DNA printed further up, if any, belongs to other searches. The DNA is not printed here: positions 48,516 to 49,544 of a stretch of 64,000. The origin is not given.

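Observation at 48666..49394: CDP-alcohol phosphotransferase homolog with altered catalytic Asp signature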

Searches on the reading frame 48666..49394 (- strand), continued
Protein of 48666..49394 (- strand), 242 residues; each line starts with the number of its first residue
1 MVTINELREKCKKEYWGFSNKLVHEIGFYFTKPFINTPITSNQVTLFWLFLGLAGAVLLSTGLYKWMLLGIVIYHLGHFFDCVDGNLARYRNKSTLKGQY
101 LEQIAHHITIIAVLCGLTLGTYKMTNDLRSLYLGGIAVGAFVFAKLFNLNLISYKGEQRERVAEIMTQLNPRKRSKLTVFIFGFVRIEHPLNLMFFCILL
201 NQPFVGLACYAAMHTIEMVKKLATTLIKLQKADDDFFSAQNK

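Call 61: find_homologous_proteins(query=P0066, max_evalue=0.00001)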
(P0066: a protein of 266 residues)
Query P0066 (266 aa): 262 proteins with E <= 0.00001 among 1058 candidates; the best 120 are listed.
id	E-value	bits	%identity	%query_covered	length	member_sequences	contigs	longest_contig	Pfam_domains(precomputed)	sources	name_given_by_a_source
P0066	5.8e-170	582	100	100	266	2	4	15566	PF01066.27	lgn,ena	-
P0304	4.3e-140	484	83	100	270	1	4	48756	PF01066.27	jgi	-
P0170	2.9e-66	242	45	99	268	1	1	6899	PF01066.27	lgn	-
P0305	9.3e-64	234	47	100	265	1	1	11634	PF01066.27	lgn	-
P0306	1.7e-61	226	44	100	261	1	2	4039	PF01066.27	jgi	-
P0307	1.3e-51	194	58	60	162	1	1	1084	-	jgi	jgi:hypothetical protein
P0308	4.4e-45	172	40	94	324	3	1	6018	PF01066.27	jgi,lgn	-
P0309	6.6e-45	172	41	91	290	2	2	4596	PF01066.27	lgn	-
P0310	1.0e-44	171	43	90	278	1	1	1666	-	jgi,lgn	-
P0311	2.2e-44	170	38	100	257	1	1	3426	PF01066.27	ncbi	ncbi:MAG: CDP-alcohol phosphatidyltransferase family protein [bacterium]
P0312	1.2e-43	168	39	96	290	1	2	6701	PF01066.27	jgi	-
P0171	5.4e-43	166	39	95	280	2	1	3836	PF01066.27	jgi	jgi:phosphatidylglycerophosphate synthase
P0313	2.1e-41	160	37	94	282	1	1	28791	PF01066.27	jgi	-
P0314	7.2e-40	155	40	94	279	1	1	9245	PF01066.27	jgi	-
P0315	1.5e-38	151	44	66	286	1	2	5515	PF01066.27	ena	-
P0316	7.6e-38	149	41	82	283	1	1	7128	PF01066.27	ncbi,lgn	-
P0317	1.7e-37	148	39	91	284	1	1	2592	PF01066.27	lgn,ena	-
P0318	2.5e-37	147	42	82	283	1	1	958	PF01066.27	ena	-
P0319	1.6e-36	144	43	69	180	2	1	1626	PF01066.27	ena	-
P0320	2.1e-36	144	42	80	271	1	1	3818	PF01066.27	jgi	jgi:phosphatidylglycerophosphate synthase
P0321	6.7e-36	142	39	82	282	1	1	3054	PF01066.27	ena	-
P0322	2.0e-35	141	39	91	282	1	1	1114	PF01066.27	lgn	-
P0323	3.8e-35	140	43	70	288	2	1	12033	PF01066.27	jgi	-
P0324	5.4e-35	139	39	82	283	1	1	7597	PF01066.27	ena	-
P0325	5.0e-34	136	38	82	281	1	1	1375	PF01066.27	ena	-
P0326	2.4e-33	134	36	90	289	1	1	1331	PF01066.27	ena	-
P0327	2.6e-33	134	38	94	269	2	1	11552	PF01066.27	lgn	-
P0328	3.1e-33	134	36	91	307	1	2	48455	PF01066.27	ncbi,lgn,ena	-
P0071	1.8e-32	131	41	82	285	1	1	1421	PF01066.27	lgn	-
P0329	3.4e-32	130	41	71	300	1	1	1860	PF01066.27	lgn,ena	-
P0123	6.6e-32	129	36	91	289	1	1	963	PF01066.27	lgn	-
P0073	1.1e-31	129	35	91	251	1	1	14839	PF01066.27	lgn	-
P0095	1.3e-31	128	53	52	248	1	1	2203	PF01066.27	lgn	-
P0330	2.7e-31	127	50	55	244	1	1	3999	PF01066.27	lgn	-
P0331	3.0e-31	127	39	91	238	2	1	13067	PF01066.27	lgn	-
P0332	6.9e-31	126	34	89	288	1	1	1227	PF01066.27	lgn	-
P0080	8.9e-31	126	37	91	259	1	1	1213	PF01066.27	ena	-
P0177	2.2e-30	124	34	94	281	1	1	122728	PF01066.27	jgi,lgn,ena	-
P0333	2.8e-30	124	51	55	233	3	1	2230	PF01066.27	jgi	-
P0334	2.0e-29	121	43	64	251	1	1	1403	PF01066.27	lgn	-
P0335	1.2e-28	119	42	66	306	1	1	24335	PF01066.27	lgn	-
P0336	1.5e-28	118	41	71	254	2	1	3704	PF01066.27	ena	-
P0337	2.3e-28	118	51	54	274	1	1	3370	PF01066.27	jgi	jgi:phosphatidylglycerophosphate synthase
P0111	3.1e-28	117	33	89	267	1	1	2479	PF01066.27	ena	-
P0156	3.1e-28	117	36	91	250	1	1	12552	PF01066.27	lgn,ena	-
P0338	3.5e-28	117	37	96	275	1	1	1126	PF01066.27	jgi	-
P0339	4.2e-28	117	34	94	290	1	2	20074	PF01066.27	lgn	-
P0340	7.1e-28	116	41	68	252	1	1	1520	PF01066.27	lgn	-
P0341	7.9e-28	116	32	96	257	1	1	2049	PF01066.27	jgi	jgi:phosphatidylglycerophosphate synthase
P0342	8.7e-28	116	34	97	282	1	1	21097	PF01066.27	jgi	jgi:phosphatidylglycerophosphate synthase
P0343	1.6e-27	115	37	94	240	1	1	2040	PF01066.27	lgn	-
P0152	3.1e-27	114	36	83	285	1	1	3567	PF01066.27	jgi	-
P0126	4.6e-27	113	46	47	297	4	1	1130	PF01066.27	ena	-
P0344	5.1e-27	113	43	59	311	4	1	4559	PF01066.27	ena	-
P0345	7.0e-27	113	44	67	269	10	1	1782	PF01066.27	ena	-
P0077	8.4e-27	113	33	95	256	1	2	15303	PF01066.27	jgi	jgi:phosphatidylglycerophosphate synthase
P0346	1.1e-26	112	30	97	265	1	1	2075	PF01066.27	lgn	-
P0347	1.4e-26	112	32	95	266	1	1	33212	PF01066.27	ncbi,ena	-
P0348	1.8e-26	112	50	52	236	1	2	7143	PF01066.27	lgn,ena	-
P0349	5.8e-26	110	38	71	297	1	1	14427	PF01066.27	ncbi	ncbi:MAG: CDP-alcohol phosphatidyltransferase family protein [Methanosarcinaceae archaeon]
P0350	8.6e-26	109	33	90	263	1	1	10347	PF01066.27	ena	-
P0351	9.5e-26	109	46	56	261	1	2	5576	PF01066.27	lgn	-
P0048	3.1e-25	107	34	96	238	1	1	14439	PF01066.27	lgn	-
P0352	3.9e-25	107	38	69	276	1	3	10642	PF01066.27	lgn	-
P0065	6.1e-25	106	47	49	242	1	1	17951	PF01066.27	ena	-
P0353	8.0e-25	106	49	52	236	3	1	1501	PF01066.27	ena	-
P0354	1.0e-24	106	33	95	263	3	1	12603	PF01066.27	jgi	-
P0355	1.2e-24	105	44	70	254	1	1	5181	PF01066.27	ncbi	-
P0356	1.5e-24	105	32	96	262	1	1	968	PF01066.27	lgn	-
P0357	1.6e-24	105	34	96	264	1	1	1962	PF01066.27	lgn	-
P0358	5.2e-24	103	37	70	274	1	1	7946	PF01066.27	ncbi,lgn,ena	-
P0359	5.2e-24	103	48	52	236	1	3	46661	PF01066.27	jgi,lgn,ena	-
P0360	6.2e-24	103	42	52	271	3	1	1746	PF01066.27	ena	-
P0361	1.0e-23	102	34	83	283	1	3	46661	PF01066.27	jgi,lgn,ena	-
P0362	1.1e-23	102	34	96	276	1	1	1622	PF01066.27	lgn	-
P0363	1.6e-23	102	34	100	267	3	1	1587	PF01066.27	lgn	-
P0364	2.1e-23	101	40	71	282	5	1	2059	PF01066.27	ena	-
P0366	3.0e-23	101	47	47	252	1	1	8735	PF01066.27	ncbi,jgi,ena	-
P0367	3.2e-23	101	38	64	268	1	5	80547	PF01066.27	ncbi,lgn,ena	-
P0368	3.4e-23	101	39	71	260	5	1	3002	PF01066.27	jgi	-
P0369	4.7e-23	100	40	56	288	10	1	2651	PF01066.27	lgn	-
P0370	5.3e-23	100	39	89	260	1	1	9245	PF01066.27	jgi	-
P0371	7.0e-23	100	37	70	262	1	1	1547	PF01066.27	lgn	-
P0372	8.0e-23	100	39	70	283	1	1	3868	PF01066.27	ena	-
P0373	9.2e-23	99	51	45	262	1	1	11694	PF01066.27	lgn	-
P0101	1.0e-22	99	44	55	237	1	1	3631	PF01066.27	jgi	-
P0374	1.0e-22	99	34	89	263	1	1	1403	PF01066.27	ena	-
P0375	1.4e-22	99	42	52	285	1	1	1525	PF01066.27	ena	-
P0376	1.5e-22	99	35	70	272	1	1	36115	PF01066.27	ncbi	-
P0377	1.7e-22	98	42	52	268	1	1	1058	PF01066.27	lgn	-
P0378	1.8e-22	98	38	71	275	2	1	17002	PF01066.27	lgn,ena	-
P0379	2.2e-22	98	44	52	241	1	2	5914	PF01066.27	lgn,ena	-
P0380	3.1e-22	98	35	71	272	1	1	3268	PF01066.27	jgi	-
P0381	3.5e-22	97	32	89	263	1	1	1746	PF01066.27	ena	-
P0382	3.6e-22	97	36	95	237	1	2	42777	PF01066.27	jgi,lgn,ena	-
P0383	4.2e-22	97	32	84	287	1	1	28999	PF01066.27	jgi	-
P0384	4.3e-22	97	39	67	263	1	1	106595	PF01066.27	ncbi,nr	ncbi:CDP-alcohol phosphatidyltransferase family protein [Candidatus Woesearchaeota archaeon]|nr:CDP-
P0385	4.7e-22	97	40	52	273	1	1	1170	PF01066.27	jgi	-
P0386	5.3e-22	97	42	55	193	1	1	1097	PF01066.27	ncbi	-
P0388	6.3e-22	97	49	46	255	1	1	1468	PF01066.27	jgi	jgi:phosphatidylglycerophosphate synthase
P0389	6.3e-22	97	38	67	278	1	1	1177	PF01066.27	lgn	-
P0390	7.4e-22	96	30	95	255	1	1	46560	PF01066.27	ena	-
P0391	8.5e-22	96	30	95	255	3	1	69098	PF01066.27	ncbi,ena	-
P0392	9.3e-22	96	38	69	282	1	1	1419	PF01066.27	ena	-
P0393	1.1e-21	96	40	57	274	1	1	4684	PF01066.27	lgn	-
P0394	1.5e-21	95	35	71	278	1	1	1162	PF01066.27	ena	-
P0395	1.5e-21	95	33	86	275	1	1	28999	PF01066.27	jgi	-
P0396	1.7e-21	95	39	52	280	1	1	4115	PF01066.27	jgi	-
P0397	1.7e-21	95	44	56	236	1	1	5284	PF01066.27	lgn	-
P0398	1.7e-21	95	37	68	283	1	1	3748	PF01066.27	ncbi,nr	ncbi:CDP-alcohol phosphatidyltransferase family protein [Candidatus Woesearchaeota archaeon]|nr:CDP-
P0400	1.9e-21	95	35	67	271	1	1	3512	PF01066.27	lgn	-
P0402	2.3e-21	95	37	68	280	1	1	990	PF01066.27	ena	-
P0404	3.6e-21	94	36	68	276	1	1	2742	PF01066.27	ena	-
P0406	5.1e-21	94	37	71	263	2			PF01066.27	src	-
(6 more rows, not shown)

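Call 63: find_encoding_contigs(protein=P0384, flank=8000, max_places=1)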
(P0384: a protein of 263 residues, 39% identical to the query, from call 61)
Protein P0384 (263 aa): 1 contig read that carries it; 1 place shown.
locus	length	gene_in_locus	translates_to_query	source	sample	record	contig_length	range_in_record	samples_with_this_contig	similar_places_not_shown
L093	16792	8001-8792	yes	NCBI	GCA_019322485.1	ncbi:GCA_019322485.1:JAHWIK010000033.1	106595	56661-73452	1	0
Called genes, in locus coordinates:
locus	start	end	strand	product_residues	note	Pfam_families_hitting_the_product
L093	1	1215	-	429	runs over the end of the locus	PF00890:FAD_binding_2, PF01266:DAO, PF01593:Amino_oxidase, PF01946:Thi4 (weak), PF07992:Pyr_redox_2 (weak), PF12831:FAD_oxidored (weak), PF13450:NAD_binding_8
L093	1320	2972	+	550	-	PF13231:PMT_2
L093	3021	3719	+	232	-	PF00535:Glycos_transf_2, PF10111:Glyco_tranf_2_2 (weak), PF13641:Glyco_tranf_2_3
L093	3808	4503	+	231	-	PF00483:NTP_transferase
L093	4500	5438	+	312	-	PF00106:adh_short (weak), PF01073:3Beta_HSD, PF01370:Epimerase, PF02719:Polysacc_synt_2, PF04321:RmlD_sub_bind, PF07993:NAD_binding_4, PF13460:NAD_binding_10 (weak), PF16363:GDP_Man_Dehyd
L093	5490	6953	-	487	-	PF01943:Polysacc_synt, PF13440:Polysacc_synt_3, PF01554:MatE (weak)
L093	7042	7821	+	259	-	PF00535:Glycos_transf_2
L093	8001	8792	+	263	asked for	PF01066:CDP-OH_P_transf (faint)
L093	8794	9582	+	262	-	PF02811:PHP, PF13263:PHP_C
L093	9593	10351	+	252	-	PF01066:CDP-OH_P_transf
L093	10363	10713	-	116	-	PF07883:Cupin_2 (weak), PF02311:AraC_binding (weak)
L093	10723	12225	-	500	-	PF01073:3Beta_HSD, PF01370:Epimerase, PF04321:RmlD_sub_bind, PF13460:NAD_binding_10 (weak), PF16363:GDP_Man_Dehyd, PF02719:Polysacc_synt_2, PF07993:NAD_binding_4, PF00156:Pribosyltran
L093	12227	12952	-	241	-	-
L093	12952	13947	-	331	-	PF04055:Radical_SAM, PF13186:SPASM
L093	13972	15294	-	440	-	PF00483:NTP_transferase, PF12804:NTP_transf_3, PF01591:6PF2K, PF07931:CPT (weak), PF08433:KTI12, PF13207:AAA_17 (weak), PF13671:AAA_33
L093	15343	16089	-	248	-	PF03848:TehB, PF05175:MTS (weak), PF13489:Methyltransf_23, PF07021:MetW, PF13847:Methyltransf_31, PF08241:Methyltransf_11, PF08242:Methyltransf_12, PF13649:Methyltransf_25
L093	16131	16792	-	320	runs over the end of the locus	PF00106:adh_short, PF01073:3Beta_HSD, PF01370:Epimerase, PF02719:Polysacc_synt_2, PF04321:RmlD_sub_bind, PF05368:NmrA, PF13460:NAD_binding_10, PF16363:GDP_Man_Dehyd, +1 more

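Call 64: find_encoding_contigs(protein=P0177, flank=8000, max_places=1)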
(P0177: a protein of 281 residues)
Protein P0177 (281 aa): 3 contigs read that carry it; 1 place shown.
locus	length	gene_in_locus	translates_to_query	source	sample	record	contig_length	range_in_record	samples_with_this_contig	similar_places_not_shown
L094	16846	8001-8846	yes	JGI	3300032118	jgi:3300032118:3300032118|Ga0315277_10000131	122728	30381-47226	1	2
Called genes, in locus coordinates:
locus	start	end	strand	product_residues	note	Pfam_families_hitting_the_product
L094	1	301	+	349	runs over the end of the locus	PF03102:NeuB, PF08666:SAF (weak)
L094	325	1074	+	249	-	PF02348:CTP_transf_3, PF12804:NTP_transf_3 (weak)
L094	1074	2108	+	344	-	PF01408:GFO_IDH_MocA, PF22725:GFO_IDH_MocA_C3, PF02894:GFO_IDH_MocA_C (weak)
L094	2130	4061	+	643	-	PF27859:LIC12162 (faint)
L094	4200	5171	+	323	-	PF13480:Acetyltransf_6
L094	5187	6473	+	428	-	PF01041:DegT_DnrJ_EryC1, PF01053:Cys_Met_Meta_PP, PF01212:Beta_elim_lyase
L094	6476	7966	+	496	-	PF01943:Polysacc_synt, PF13440:Polysacc_synt_3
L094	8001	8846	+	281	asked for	PF01066:CDP-OH_P_transf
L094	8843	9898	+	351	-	PF13524:Glyco_trans_1_2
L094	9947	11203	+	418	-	-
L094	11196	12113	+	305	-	PF13480:Acetyltransf_6, PF02388:FemAB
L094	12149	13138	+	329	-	PF00106:adh_short, PF01073:3Beta_HSD, PF01370:Epimerase, PF02719:Polysacc_synt_2, PF05368:NmrA, PF07993:NAD_binding_4, PF16363:GDP_Man_Dehyd, PF13460:NAD_binding_10, +1 more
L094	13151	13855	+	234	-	PF00483:NTP_transferase, PF12804:NTP_transf_3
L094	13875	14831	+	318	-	PF01370:Epimerase, PF04321:RmlD_sub_bind (weak), PF16363:GDP_Man_Dehyd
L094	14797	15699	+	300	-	-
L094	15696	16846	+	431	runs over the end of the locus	PF03446:NAD_binding_2 (faint), PF03721:UDPG_MGDP_dh_N, PF03807:F420_oxidored (faint), PF00984:UDPG_MGDP_dh, PF03720:UDPG_MGDP_dh_C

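Call 73: search_protein_families(library=pfam, proteins=[L015:9-815:+, L015:1018-2616:+, L015:2798-3217:+, L015:3349-4662:-, L015:8947-9912:+, L015:9924-11543:+], max_evalue=0.001)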
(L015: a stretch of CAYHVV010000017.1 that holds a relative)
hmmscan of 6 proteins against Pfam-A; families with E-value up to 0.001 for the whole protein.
L015:9-815:+ (268 aa): 1 family
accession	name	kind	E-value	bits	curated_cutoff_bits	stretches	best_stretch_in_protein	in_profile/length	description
PF01609.27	DDE_Tnp_1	-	1.3e-10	41.8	23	1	60-226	3-200/200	Transposase DDE domain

L015:1018-2616:+ (532 aa): 2 families
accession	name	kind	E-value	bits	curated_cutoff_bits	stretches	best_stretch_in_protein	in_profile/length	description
PF04055.27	Radical_SAM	-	9e-18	65.4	29.5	1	257-428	4-166/166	Radical SAM superfamily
PF02310.24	B12-binding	-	2.3e-11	44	32.1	1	40-148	12-100/121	B12 binding domain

L015:2798-3217:+ (139 aa): 1 family
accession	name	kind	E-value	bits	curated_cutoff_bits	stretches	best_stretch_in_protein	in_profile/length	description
PF04677.20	CwfJ_C_1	-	2.3e-05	24.7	21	1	3-107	12-112/122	Protein similar to CwfJ C-terminus 1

L015:3349-4662:- (437 aa): 2 families
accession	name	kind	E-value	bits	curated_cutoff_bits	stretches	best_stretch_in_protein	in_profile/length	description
PF13714.12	PEP_mutase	-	1.3e-56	192.3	31.5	1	156-411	1-240/240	Phosphoenolpyruvate phosphomutase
PF01467.32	CTP_transf_like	-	8.4e-17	62.1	21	1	17-139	5-131/133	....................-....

L015:8947-9912:+ (321 aa): 3 families
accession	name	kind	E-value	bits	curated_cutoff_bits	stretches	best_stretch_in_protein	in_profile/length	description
PF01408.29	GFO_IDH_MocA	-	6.1e-31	108.1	24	1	2-117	1-120/120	Oxidoreductase family, NAD-binding Rossmann fold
PF22725.1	GFO_IDH_MocA_C3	-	2.7e-12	47.2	27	1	134-232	12-123/124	GFO/IDH/MocA C-terminal domain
PF02894.22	GFO_IDH_MocA_C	-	4.3e-08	33.7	22.9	1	134-233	8-128/218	Oxidoreductase family, C-terminal alpha/beta domain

L015:9924-11543:+ (539 aa): 8 families
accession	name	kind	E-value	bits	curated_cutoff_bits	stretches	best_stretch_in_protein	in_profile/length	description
PF01041.23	DegT_DnrJ_EryC1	-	3.3e-122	408.6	19.8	1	184-532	3-359/360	DegT/DnrJ/EryC1/StrS aminotransferase family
PF00132.30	Hexapep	-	3.2e-19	68.2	27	2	33-66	1-34/36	Bacterial transferase hexapeptide (six repeats)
PF00266.25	Aminotran_5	-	7.7e-12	45.3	21.5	1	189-332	27-181/371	Aminotransferase class-V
PF14602.12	Hexapep_2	-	1.2e-11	44.6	27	1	107-138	4-34/34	Hexapeptide repeat of succinyl-transferase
PF25084.1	LbH_EIF2B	-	1.3e-09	38.5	54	1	5-83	9-92/105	EIF2B subunit epsilon LbH domain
PF00155.27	Aminotran_1_2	-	6.8e-08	32.5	19.7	1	210-334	47-193/361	Aminotransferase class I and II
PF01053.26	Cys_Met_Meta_PP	-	1.2e-07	31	27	1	207-450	54-285/381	Cys/Met metabolism PLP-dependent enzyme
PF01212.27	Beta_elim_lyase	-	2.2e-06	27.7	27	1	197-331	24-173/288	Beta-eliminating lyase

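Call 77: search_protein_families(library=pfam, proteins=[L022:12227-13120:+], max_evalue=10)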
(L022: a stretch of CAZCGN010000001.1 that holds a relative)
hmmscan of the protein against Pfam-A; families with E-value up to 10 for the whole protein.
L022:12227-13120:+ (298 aa): 0 families

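Call 88: find_encoding_contigs(protein=P0065, flank=10000, max_places=1)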
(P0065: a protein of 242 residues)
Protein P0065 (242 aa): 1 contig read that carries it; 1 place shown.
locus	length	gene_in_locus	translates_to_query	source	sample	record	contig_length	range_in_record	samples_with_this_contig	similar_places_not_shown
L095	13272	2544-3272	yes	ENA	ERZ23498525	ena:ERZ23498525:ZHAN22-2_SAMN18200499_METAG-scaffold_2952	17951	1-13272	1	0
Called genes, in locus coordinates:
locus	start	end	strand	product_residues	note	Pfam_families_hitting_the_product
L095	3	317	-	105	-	?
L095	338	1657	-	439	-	PF00202:Aminotran_3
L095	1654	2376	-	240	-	PF02348:CTP_transf_3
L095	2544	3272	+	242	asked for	PF01066:CDP-OH_P_transf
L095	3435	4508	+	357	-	PF00535:Glycos_transf_2, PF13641:Glyco_tranf_2_3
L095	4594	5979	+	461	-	PF02310:B12-binding, PF04055:Radical_SAM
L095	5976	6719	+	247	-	PF00483:NTP_transferase, PF12804:NTP_transf_3, PF20202:DUF6564 (weak)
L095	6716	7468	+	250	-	-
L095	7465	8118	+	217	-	PF01066:CDP-OH_P_transf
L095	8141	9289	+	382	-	PF13439:Glyco_transf_4, PF13477:Glyco_trans_4_2, PF13579:Glyco_trans_4_4, PF20706:GT4-conflict, PF00534:Glycos_transf_1, PF13692:Glyco_trans_1_4, PF13524:Glyco_trans_1_2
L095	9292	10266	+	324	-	PF01370:Epimerase, PF04321:RmlD_sub_bind (weak), PF05368:NmrA (weak), PF16363:GDP_Man_Dehyd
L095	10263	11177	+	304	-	PF01073:3Beta_HSD, PF01370:Epimerase, PF02719:Polysacc_synt_2 (faint), PF04321:RmlD_sub_bind, PF16363:GDP_Man_Dehyd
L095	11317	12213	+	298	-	PF12974:Phosphonate-bd, PF09084:NMT1 (weak)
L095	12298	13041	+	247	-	PF01209:Ubie_methyltran, PF13489:Methyltransf_23, PF01555:N6_N4_Mtase (faint), PF13847:Methyltransf_31, PF08241:Methyltransf_11, PF08242:Methyltransf_12, PF13649:Methyltransf_25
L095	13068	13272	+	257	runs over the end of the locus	PF00005:ABC_tran, PF13304:AAA_21 (faint)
